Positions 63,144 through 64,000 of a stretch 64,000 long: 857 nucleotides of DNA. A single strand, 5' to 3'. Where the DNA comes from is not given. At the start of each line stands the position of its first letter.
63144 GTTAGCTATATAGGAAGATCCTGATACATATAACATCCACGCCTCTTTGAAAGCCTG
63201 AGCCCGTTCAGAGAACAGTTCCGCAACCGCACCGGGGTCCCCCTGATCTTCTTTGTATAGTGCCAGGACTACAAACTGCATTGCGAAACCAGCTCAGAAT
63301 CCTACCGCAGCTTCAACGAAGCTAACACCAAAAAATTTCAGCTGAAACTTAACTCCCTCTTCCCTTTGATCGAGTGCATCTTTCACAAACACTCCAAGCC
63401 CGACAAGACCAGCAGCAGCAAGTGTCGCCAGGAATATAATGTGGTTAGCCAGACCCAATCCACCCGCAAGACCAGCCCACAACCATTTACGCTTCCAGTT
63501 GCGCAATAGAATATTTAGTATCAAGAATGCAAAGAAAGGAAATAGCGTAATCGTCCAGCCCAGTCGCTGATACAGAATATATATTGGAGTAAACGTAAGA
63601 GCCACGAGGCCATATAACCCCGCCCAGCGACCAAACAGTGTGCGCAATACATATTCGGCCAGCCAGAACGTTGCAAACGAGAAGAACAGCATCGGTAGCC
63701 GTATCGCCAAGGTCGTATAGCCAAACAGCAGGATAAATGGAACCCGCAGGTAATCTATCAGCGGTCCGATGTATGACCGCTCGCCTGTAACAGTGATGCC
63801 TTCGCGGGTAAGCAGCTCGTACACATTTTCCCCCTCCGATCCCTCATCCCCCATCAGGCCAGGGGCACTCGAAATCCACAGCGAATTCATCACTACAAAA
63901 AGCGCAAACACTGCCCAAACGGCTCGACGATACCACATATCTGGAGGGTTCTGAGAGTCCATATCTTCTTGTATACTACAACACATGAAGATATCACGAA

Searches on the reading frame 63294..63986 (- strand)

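Call 71: search_protein_families(library=pfam, proteins=[window:63294-63986:-], max_evalue=0.00001)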
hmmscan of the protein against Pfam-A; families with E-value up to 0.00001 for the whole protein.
window:63294-63986:- (230 aa): 1 family
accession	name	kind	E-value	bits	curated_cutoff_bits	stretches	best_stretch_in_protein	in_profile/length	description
PF13231.12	PMT_2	-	1.6e-06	28.8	26.1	1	75-182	4-115/160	Dolichyl-phosphate-mannose-protein mannosyltransferase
